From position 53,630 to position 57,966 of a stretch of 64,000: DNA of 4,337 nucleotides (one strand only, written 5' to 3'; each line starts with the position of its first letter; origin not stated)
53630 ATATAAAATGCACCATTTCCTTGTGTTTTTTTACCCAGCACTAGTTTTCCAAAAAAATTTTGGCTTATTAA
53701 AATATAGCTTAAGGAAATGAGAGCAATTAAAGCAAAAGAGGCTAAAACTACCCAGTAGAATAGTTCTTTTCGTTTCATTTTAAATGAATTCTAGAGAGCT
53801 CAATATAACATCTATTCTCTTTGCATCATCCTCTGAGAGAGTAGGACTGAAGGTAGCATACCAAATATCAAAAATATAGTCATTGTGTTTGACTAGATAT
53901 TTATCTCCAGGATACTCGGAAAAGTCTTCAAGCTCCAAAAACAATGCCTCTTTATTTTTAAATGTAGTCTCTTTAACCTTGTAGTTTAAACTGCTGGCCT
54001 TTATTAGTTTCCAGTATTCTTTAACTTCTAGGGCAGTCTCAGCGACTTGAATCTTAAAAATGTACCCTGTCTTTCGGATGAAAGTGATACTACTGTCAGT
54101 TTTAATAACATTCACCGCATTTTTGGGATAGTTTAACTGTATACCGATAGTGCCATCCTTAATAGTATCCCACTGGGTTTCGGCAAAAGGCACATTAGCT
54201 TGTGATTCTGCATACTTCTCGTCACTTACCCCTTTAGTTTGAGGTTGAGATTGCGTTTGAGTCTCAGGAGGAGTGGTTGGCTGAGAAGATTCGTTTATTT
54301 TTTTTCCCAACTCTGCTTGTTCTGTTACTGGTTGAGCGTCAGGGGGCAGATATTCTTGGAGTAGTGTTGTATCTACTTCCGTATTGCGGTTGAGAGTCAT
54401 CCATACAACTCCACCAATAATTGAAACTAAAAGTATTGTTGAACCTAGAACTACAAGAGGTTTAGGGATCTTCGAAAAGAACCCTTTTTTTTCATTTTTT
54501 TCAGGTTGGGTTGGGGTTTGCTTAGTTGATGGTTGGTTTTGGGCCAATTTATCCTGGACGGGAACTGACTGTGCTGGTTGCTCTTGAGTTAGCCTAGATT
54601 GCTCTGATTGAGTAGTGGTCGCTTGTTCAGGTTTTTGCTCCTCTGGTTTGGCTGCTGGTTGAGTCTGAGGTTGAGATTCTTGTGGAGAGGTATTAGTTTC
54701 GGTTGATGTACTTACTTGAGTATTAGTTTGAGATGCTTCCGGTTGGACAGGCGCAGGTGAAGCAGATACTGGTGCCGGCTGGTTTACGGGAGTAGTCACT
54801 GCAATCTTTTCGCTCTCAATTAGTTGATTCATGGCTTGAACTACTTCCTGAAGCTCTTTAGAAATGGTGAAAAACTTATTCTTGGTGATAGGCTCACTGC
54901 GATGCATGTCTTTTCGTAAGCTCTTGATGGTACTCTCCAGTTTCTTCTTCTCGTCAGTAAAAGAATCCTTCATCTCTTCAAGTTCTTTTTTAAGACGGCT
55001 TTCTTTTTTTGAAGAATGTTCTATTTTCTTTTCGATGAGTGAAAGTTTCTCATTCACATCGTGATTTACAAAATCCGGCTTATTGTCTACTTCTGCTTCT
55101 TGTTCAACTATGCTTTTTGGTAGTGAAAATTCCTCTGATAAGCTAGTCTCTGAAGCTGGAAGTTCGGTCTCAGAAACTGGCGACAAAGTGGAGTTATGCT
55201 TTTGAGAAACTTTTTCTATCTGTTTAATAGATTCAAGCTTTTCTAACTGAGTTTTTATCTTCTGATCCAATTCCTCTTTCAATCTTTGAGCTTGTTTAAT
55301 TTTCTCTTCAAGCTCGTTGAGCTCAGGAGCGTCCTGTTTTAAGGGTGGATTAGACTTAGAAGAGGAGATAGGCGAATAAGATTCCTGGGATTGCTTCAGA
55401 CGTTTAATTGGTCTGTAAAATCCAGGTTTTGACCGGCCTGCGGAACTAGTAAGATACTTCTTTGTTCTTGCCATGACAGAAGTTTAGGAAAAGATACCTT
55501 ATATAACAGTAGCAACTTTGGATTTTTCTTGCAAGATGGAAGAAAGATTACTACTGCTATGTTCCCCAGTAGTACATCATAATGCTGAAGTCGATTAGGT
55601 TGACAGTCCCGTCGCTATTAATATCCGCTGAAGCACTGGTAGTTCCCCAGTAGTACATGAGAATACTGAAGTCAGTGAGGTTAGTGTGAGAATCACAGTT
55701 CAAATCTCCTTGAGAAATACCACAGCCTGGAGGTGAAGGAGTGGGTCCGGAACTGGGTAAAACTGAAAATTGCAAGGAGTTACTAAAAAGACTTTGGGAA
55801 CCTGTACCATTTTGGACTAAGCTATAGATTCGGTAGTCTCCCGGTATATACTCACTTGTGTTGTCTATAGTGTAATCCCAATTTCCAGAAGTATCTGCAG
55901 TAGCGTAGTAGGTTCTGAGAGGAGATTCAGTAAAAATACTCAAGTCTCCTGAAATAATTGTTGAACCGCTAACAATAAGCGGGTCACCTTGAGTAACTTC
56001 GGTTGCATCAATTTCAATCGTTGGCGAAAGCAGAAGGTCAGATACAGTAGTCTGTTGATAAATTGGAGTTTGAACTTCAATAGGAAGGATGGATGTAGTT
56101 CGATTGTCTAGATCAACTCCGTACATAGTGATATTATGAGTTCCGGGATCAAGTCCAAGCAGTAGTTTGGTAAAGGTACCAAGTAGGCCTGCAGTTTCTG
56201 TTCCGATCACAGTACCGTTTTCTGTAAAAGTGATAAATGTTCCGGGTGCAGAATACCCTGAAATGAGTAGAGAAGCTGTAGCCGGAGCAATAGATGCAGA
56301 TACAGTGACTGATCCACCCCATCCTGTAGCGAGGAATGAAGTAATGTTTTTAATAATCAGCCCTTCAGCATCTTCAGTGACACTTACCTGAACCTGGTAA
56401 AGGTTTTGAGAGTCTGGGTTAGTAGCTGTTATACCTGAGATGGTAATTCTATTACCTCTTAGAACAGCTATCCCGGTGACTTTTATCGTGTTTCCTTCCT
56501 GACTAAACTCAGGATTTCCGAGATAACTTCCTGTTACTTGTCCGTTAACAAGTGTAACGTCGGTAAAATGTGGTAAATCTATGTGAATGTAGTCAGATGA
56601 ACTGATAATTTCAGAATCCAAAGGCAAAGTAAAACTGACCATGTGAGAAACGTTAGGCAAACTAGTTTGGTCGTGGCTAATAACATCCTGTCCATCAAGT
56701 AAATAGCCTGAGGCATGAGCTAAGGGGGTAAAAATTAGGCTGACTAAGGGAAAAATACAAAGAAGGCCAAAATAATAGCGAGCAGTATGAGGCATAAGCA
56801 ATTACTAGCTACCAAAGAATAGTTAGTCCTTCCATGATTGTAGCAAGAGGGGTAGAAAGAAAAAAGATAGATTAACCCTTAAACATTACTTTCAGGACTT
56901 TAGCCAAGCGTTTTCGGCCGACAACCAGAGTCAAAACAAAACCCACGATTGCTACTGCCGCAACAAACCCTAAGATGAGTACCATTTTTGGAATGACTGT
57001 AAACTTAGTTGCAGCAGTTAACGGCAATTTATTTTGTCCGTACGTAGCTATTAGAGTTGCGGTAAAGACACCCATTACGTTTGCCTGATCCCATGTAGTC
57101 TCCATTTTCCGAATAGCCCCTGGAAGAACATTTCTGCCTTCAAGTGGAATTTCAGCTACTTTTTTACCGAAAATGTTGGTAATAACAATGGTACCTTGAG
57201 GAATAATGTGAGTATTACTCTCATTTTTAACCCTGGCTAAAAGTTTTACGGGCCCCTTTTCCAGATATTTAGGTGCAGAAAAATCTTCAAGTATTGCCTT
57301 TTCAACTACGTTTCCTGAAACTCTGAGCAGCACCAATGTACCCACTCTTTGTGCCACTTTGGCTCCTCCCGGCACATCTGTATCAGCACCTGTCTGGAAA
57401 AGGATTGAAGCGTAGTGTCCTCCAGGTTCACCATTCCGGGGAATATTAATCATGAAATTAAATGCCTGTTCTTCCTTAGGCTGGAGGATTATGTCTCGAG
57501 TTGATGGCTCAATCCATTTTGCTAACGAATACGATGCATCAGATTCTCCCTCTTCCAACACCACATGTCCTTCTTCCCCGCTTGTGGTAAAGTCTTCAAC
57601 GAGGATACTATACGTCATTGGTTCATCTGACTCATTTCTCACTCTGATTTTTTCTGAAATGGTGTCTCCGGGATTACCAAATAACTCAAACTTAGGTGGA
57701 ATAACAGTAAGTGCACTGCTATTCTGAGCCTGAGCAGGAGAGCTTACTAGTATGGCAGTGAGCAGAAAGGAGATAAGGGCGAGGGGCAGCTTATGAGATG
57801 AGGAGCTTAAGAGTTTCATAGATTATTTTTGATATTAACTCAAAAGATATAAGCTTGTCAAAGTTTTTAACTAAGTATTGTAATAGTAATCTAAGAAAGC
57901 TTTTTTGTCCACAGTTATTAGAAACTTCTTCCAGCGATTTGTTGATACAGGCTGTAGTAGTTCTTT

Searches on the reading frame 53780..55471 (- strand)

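Call 79: search_protein_families(library=pfam, proteins=[window:53780-55471:-], max_evalue=10)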
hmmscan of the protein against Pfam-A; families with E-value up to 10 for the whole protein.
window:53780-55471:- (563 aa): 8 families
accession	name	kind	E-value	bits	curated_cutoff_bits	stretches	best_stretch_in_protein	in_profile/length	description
PF12279.13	DUF3619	-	0.054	14.4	22.2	1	300-379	45-118/130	Protein of unknown function (DUF3619)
PF10781.14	DSRB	-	0.13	12.4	25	1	499-538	9-46/61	Dextransucrase DSRB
PF20072.4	DUF6468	-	0.17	12.5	26.9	1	44-84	29-70/76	Domain of unknown function (DUF6468)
PF07889.17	DUF1664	-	0.25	11.8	34.6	1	158-217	44-106/124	Protein of unknown function (DUF1664)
PF04108.17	ATG17_like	-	2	8.2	43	1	51-220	58-184/355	Autophagy protein ATG17-like domain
PF04513.17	Baculo_PEP_C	-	5.2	7.6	38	1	172-221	37-86/140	Baculovirus polyhedron envelope protein, PEP, C terminus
PF13038.11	DUF3899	-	5.9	7.8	23.4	1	313-353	46-86/88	Domain of unknown function (DUF3899)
PF07028.16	DUF1319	-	7.6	7.2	28.1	1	137-231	14-104/109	Protein of unknown function (DUF1319)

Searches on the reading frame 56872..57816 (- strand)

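Call 79: search_protein_families(library=pfam, proteins=[window:56872-57816:-], max_evalue=10)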
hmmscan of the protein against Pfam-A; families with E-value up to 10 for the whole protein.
window:56872-57816:- (314 aa): 3 families
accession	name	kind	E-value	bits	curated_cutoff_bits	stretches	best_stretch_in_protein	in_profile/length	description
PF06030.18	WxLIP_PGBD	-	1.6e-06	28.6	27.3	1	43-141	19-120/121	WxL Interacting Protein, peptidoglycan binding domain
PF06280.18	fn3_5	-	0.0043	18.2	27.6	1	47-128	4-83/112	Fn3-like domain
PF12690.13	BsuPI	-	0.16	12.4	22.9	1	50-140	11-96/101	Intracellular proteinase inhibitor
